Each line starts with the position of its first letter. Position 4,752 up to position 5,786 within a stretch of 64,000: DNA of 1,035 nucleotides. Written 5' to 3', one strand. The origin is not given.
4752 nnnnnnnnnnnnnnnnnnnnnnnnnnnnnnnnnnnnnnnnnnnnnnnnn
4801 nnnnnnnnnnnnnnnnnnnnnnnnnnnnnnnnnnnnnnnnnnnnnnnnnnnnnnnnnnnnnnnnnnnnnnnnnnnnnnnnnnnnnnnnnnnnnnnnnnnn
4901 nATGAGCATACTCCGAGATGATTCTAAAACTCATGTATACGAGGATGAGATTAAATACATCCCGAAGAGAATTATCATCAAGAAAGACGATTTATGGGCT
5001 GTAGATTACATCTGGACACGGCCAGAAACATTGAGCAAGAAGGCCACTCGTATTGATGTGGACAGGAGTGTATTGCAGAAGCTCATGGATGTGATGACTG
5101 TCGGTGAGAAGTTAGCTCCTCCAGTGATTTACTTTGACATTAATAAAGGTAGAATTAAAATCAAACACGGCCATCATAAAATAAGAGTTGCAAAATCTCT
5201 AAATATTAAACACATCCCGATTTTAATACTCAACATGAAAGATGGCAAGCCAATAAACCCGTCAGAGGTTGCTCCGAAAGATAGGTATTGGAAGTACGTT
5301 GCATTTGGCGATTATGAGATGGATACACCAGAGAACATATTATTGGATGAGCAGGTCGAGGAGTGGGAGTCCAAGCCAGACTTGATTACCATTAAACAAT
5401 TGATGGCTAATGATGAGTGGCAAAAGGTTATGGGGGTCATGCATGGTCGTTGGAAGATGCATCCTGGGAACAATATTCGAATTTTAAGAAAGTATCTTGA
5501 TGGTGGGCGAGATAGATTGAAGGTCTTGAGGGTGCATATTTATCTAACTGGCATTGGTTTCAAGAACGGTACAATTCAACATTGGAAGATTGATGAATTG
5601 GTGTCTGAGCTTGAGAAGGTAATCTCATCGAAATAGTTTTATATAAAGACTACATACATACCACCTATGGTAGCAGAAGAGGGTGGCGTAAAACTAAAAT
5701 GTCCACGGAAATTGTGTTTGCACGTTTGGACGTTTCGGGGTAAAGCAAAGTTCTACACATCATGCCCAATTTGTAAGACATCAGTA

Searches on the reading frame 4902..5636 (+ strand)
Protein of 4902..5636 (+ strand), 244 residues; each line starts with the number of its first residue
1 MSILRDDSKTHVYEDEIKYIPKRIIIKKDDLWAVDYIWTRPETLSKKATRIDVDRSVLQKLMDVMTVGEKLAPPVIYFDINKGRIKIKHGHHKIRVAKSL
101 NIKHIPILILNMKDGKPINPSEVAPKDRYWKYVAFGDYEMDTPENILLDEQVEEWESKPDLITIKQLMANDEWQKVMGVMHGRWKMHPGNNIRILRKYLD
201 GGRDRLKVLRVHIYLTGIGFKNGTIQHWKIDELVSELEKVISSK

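Call 3: search_protein_families(library=pfam, proteins=[window:4902-5636:+], max_evalue=1)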
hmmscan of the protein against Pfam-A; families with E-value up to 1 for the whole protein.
window:4902-5636:+ (244 aa): 1 family
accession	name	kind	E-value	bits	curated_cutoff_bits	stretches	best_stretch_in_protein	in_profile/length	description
PF02195.25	ParB_N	-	0.018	15.5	26.3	1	50-116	19-84/95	ParB N-terminal domain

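Call 4: search_protein_families(library=phrogs, proteins=[window:4902-5636:+], max_evalue=0.1)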
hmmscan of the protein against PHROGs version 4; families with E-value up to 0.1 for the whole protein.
window:4902-5636:+ (244 aa): 5 families
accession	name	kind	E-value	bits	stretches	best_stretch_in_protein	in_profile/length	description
phrog_1033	-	DNA, RNA and nucleotide metabolism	0.0034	18.2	1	51-109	51-113/334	ParB-like partition protein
phrog_17622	-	unknown function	0.027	14.9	1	75-155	55-130/222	-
phrog_26387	-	DNA, RNA and nucleotide metabolism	0.059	13.8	1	73-112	48-87/252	ParB-like partition nuclease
phrog_31451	-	unknown function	0.071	13.4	0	71-114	47-90/298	-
phrog_7405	-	unknown function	0.097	13.3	0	82-111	70-99/250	-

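Call 14: find_homologous_proteins(query=window:4902-5636:+, max_evalue=0.001)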
Query window:4902-5636:+ (244 aa): 2 proteins with E <= 0.001 among 308 candidates.
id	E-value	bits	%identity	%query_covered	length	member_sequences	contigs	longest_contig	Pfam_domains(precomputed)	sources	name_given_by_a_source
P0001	3.1e-142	490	88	100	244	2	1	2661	-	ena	-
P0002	4.0e-78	280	54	95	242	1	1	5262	-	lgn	-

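Call 16: find_encoding_contigs(protein=P0001, flank=6000, max_places=4)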
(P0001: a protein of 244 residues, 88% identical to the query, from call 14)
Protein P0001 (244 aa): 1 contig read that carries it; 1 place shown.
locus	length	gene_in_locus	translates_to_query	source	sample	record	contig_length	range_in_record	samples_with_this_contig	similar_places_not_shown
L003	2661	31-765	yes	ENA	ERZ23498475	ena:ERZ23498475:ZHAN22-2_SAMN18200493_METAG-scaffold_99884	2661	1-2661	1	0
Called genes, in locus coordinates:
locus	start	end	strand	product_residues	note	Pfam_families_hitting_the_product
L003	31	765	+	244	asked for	-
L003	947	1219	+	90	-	-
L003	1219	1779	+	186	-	-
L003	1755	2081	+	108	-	-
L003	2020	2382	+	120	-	-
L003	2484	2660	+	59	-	?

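Call 17: find_encoding_contigs(protein=P0002, flank=6000, max_places=4)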
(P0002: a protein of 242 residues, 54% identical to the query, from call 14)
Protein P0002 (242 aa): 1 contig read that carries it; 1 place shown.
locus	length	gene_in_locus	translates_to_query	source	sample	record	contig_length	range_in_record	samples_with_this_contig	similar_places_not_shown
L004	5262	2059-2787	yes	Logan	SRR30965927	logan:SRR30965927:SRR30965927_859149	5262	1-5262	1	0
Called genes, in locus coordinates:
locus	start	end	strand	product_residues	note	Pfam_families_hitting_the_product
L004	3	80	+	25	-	?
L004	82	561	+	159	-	PF04307:YdjM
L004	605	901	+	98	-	-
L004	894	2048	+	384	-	-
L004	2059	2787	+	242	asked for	-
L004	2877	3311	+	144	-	-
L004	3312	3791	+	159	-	-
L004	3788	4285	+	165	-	-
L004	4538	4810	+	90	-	-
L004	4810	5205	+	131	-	-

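Call 33: search_solved_structures(query=A2, max_evalue=10, show_alignments=2)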
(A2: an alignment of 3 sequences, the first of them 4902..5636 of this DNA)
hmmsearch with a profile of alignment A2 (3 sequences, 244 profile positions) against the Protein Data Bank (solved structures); distinct sequences matched with E-value up to 10: 2.
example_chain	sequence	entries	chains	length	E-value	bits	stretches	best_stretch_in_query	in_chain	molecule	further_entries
2dce_A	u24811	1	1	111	0.72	12.4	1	145-222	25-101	KIAA1915 protein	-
7ng0_A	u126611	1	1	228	1.5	11.4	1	68-116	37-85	Nucleoid occlusion protein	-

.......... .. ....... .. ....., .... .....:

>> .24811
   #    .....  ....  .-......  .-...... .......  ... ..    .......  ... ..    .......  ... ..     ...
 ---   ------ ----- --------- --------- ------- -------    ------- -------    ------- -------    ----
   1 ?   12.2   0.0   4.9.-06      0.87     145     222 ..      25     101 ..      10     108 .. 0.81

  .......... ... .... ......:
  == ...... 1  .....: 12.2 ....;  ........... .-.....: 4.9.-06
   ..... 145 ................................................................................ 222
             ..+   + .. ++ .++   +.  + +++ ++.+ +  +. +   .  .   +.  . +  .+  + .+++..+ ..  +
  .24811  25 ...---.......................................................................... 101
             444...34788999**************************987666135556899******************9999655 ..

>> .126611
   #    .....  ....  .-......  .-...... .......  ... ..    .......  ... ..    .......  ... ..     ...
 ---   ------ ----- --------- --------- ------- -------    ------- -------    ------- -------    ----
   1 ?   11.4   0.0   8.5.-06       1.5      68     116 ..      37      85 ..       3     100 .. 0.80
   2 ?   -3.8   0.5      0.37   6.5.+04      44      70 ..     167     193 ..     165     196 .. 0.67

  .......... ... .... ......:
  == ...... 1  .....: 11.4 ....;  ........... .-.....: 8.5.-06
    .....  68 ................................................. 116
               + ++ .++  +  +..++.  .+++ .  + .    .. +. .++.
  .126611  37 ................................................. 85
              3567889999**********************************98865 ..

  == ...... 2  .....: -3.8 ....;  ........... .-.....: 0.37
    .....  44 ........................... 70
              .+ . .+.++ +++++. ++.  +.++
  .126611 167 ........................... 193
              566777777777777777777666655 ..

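Call 39: search_protein_families(library=padloc, proteins=[window:4902-5636:+], max_evalue=0.1)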
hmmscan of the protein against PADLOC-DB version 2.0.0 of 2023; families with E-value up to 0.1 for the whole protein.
window:4902-5636:+ (244 aa): 0 families

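Call 40: search_protein_families(library=ncbifam, proteins=[window:4902-5636:+], max_evalue=0.1)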
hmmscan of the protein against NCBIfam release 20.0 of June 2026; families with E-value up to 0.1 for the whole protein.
window:4902-5636:+ (244 aa): 1 family
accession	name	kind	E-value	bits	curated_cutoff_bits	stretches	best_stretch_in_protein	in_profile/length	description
TIGR00180.1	parB_part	domain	0.036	13.8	58.45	1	73-115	43-87/186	ParB/RepB/Spo0J family partition protein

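Call 41: predict_structure(alignment_id=A2)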
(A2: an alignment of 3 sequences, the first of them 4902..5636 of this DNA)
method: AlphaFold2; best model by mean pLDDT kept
length: 244 residues; sequences in the alignment: 3
mean_pLDDT: 51.8   pTM: 0.41
mean pLDDT of the five models: 51.8, 38.7, 35.2, 34.5, 31.0
residues with pLDDT >= 90: 3; 70-90: 59; 50-70: 51; < 50: 131
segments of 3 or more residues with pLDDT < 50: 1-73, 77-104, 134-162
pLDDT, mean of each block of 10 residues (from residue 1): 26 29 32 31 31 38 38 47 33 34 52 56 56 40 41 43 61 84 78 88 76 74 67 85 63
secondary structure, 60 per line:
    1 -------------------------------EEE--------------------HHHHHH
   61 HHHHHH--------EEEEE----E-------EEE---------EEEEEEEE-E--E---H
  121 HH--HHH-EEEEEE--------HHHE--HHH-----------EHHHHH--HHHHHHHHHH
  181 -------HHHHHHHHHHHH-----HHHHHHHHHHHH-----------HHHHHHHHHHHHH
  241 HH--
elements in order: E32-34 H55-66 E75-79 E92-94 E104-111 E129-134 H164-168 H171-180 H188-199 H205-216 H228-242

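Call 42: search_protein_representatives(alignment_id=A2)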
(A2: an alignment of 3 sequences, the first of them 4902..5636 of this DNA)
Query: 3 sequences, 244 profile positions. Proteins with E-value up to 0.001 (for the whole library): 97; up to 1e-10: 22; up to 1e-30: 4. The best 97 are listed.
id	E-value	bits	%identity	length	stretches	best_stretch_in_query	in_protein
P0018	1.4e-110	384.9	-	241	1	1-241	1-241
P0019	1.2e-38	149.3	-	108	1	141-241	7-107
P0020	2.3e-37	145.1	-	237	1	16-237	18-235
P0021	3.3e-37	144.6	-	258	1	24-238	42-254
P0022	2.8e-16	76.1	-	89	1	164-243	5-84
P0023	1.1e-15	74.1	-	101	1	151-239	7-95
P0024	2.4e-14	69.7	-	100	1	162-241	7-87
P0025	3.8e-13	65.8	-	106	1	163-244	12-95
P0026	5.8e-13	65.2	-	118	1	156-244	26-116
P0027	6.5e-13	65.0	-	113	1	164-242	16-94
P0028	8.3e-13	64.7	-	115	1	164-242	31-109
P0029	1.1e-12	64.3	-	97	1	162-240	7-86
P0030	1.3e-12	64.1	-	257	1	164-242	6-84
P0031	1.5e-12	63.8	-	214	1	163-243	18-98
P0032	1.6e-12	63.8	-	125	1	162-239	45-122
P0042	4.9e-10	55.6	-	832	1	141-243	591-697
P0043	7.0e-10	55.1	-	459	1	161-238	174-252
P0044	9.5e-10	54.7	-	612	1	153-238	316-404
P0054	2.0e-08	50.3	-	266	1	163-243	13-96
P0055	2.8e-08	49.9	-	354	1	134-243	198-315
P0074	3.3e-07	46.4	-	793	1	163-241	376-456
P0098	4.0e-05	39.5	-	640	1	163-237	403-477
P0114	8.5e-04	35.2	-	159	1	35-117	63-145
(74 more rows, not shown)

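Call 43: search_protein_families(library=pfam, proteins=[P0042, P0043, P0044, P0055, P0074, P0098, P0030, P0031, P0054, P0114], max_evalue=0.01)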
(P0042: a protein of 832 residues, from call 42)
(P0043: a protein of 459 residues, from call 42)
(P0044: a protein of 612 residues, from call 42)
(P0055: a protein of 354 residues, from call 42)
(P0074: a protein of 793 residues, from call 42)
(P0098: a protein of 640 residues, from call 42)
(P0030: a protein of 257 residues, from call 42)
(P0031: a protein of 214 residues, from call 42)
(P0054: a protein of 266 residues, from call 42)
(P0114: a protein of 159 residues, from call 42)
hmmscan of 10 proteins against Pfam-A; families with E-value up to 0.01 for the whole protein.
P0042 (832 aa): 1 family
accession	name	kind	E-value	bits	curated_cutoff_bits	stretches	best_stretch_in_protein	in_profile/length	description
PF14550.11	Peptidase_S78_2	-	4.8e-27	94.9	24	1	714-828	5-125/126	Putative phage serine protease XkdF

P0043 (459 aa): 1 family
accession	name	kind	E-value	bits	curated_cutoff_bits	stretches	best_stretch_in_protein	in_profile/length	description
PF14550.11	Peptidase_S78_2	-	3.9e-25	88.7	24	1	343-448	10-122/126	Putative phage serine protease XkdF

P0044 (612 aa): 2 families
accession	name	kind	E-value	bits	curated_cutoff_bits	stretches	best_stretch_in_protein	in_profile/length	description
PF14550.11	Peptidase_S78_2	-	1.4e-28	99.8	24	1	493-601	7-122/126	Putative phage serine protease XkdF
PF14203.11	TTRAP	-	0.0074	16.9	27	0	409-460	3-48/62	Putative transposon-transfer assisting protein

P0055 (354 aa): 0 families

P0074 (793 aa): 2 families
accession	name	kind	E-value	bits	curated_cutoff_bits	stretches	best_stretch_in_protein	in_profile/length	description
PF00454.33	PI3_PI4_kinase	-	1.6e-06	28.7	27.1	1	668-711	139-177/241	Phosphatidylinositol 3- and 4-kinase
PF01068.26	DNA_ligase_A_M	-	1.8e-06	28.2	26.2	1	109-180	116-195/204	ATP dependent DNA ligase domain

P0098 (640 aa): 1 family
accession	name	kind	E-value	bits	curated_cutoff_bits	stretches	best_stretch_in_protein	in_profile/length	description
PF14550.11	Peptidase_S78_2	-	1.4e-28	99.8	24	1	519-634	3-124/126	Putative phage serine protease XkdF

P0030 (257 aa): 0 families

P0031 (214 aa): 0 families

P0054 (266 aa): 0 families

P0114 (159 aa): 0 families

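Call 53: find_related_loci(query=A2, collection=viral_contigs, flank=5000)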
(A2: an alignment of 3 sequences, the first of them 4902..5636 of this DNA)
Query A2 (244 aa) in viral_contigs; peptide patterns used: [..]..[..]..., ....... (x = any residue, [..] = any of these).
208 stretches matched a pattern, but none encodes a relative of the query by tblastn (E <= 1e-3).

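Call 65: predict_structure(alignment_id=A5)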
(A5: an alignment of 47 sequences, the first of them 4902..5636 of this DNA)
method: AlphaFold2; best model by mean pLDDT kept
length: 244 residues; sequences in the alignment: 47
mean_pLDDT: 82.7   pTM: 0.78
mean pLDDT of the five models: 82.7, 82.2, 82.0, 81.6, 78.2
residues with pLDDT >= 90: 127; 70-90: 69; 50-70: 24; < 50: 24
segments of 3 or more residues with pLDDT < 50: 1-18, 48-52
pLDDT, mean of each block of 10 residues (from residue 1): 32 42 80 92 65 55 56 86 86 85 90 92 85 86 87 93 92 96 97 98 94 97 97 97 91
secondary structure, 60 per line:
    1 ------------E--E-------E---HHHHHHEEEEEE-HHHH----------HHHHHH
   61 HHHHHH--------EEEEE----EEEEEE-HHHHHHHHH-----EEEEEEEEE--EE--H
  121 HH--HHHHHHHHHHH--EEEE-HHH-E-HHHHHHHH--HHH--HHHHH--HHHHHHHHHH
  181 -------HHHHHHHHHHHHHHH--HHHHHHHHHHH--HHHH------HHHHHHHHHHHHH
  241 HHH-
elements in order: H28-33 E34-39 H41-44 H55-66 E75-79 E84-89 H91-99 E105-113 H125-135 E138-141 H149-156 H164-168 H171-180 H188-202 H205-215 H218-221 H228-243

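Call 70: fold_search(model_id=the predicted structure, library=pdb)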
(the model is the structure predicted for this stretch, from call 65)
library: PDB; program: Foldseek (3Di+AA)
matches with E <= 10: 277; with E <= 0.001: 0
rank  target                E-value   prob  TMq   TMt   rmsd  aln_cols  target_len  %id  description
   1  6sdk_B                1.9e-03  0.84  0.23  0.27  17.9       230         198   12  Crystal structure of bacterial ParB dimer bound to CDP (released 2019-10-23)
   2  7bnr_B                2.9e-03  0.84  0.22  0.27  17.8       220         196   14  Crystal structure of a ParB Q52A mutant from Myxococcus xanthus bound to CTPyS (released 2021-09-08)
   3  7ol9_B                3.1e-03  0.85  0.23  0.27  17.2       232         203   11  Crystal structure of C-terminally truncated Bacillus subtilis nucleoid occlusion protein (Noc) complexed to the Noc-bi (released 2022-03-09)
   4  6sdk_A                3.5e-03  0.84  0.23  0.27  17.1       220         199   14  Crystal structure of bacterial ParB dimer bound to CDP (released 2019-10-23)
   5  7bnr_A                4.4e-03  0.80  0.23  0.28  17.7       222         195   13  Crystal structure of a ParB Q52A mutant from Myxococcus xanthus bound to CTPyS (released 2021-09-08)
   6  7nfu_B                6.6e-03  0.72  0.24  0.27  17.9       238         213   16  Crystal structure of C-terminally truncated Geobacillus thermoleovorans nucleoid occlusion protein Noc (released 2021-02-17)
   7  7nfu_A                7.0e-03  0.69  0.21  0.23  17.3       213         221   16  Crystal structure of C-terminally truncated Geobacillus thermoleovorans nucleoid occlusion protein Noc (released 2021-02-17)
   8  7ng0                  8.4e-03  0.66  0.20  0.24  16.6       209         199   16  Crystal structure of N- and C-terminally truncated Geobacillus thermoleovorans nucleoid occlusion protein Noc (released 2021-02-17)
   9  7ol9_A                1.2e-02  0.75  0.22  0.26  16.9       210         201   13  Crystal structure of C-terminally truncated Bacillus subtilis nucleoid occlusion protein (Noc) complexed to the Noc-bi (released 2022-03-09)
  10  8qa9_A                1.2e-02  0.54  0.19  0.22  17.1       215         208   14  Crystal structure of the RK2 plasmid encoded co-complex of the C-terminally truncated transcriptional repressor protei (released 2024-02-21)
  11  8qa9_B                1.3e-02  0.51  0.20  0.22  16.4       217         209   13  Crystal structure of the RK2 plasmid encoded co-complex of the C-terminally truncated transcriptional repressor protei (released 2024-02-21)
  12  8qa8_B                1.7e-02  0.41  0.19  0.22  16.9       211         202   14  Crystal structure of the C-terminally truncated transcriptional repressor protein KorB from the RK2 plasmid complexed  (released 2024-02-21)
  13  8qa8_F                1.9e-02  0.38  0.19  0.22  17.4       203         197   15  Crystal structure of the C-terminally truncated transcriptional repressor protein KorB from the RK2 plasmid complexed  (released 2024-02-21)
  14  8qa8_C                1.9e-02  0.35  0.19  0.22  17.4       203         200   16  Crystal structure of the C-terminally truncated transcriptional repressor protein KorB from the RK2 plasmid complexed  (released 2024-02-21)
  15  1yzs_MODEL_1_A        2.1e-02  0.98  0.20  0.36   4.2        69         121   16  Solution structure of human sulfiredoxin (srx) (released 2005-03-22)
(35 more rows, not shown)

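Call 72: list_cluster_members(proteins=[P0022, P0023, P0024, P0025, P0027, P0030, P0042, P0044, P0020, P0021])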
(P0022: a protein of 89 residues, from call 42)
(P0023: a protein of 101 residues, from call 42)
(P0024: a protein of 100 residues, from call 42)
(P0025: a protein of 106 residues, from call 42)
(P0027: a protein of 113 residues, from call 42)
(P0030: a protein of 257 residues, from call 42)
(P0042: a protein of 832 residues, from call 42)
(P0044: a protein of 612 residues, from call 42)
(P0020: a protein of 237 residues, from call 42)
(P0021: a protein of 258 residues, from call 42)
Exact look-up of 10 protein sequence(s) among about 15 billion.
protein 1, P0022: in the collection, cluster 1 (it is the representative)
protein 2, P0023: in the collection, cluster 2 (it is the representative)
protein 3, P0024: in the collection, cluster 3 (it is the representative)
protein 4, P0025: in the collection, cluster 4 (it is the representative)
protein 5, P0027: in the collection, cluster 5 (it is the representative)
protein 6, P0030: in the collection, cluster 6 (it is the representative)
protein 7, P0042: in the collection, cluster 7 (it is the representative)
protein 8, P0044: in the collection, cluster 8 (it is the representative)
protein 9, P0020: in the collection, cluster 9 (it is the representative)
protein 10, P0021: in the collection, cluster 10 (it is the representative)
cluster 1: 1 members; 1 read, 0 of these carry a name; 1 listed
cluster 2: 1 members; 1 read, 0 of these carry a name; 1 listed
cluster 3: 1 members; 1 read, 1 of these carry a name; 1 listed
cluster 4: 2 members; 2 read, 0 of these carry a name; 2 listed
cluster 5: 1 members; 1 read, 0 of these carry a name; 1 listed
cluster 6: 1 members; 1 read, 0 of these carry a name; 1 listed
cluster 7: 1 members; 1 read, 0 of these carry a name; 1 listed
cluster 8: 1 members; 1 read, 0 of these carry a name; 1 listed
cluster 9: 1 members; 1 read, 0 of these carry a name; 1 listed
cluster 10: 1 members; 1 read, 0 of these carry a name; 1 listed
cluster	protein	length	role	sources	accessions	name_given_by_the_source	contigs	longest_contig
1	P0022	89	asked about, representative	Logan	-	-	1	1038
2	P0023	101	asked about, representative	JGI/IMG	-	-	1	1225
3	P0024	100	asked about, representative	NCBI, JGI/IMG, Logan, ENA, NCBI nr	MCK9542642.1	MAG: hypothetical protein M0R03_11505 [Novosphingobium sp.] | hypothetical protein [Novosphingobium sp.]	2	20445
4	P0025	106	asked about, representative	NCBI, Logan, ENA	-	-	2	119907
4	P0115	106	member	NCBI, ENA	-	-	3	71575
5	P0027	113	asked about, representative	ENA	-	-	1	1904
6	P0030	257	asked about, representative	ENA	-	-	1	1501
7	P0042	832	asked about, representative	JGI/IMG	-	-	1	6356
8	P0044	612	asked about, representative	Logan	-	-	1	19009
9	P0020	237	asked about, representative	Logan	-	-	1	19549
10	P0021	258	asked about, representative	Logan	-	-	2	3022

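Call 73: find_encoding_contigs(protein=P0020, flank=6000, max_places=2)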
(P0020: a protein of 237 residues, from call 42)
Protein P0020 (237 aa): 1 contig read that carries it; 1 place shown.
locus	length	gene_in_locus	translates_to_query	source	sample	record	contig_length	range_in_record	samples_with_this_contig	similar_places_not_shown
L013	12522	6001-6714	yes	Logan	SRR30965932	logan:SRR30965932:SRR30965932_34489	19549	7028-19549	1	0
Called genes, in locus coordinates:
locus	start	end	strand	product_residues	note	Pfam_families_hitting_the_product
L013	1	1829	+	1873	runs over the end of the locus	-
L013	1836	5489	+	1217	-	PF13385:Laminin_G_3, PF23265:Ig-like_KY (faint), PF13750:Big_3_3 (faint)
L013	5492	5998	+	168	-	-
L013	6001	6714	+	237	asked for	-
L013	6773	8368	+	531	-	PF00176:SNF2-rel_dom, PF00270:DEAD, PF04851:ResIII, PF00271:Helicase_C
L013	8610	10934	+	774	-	-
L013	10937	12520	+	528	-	?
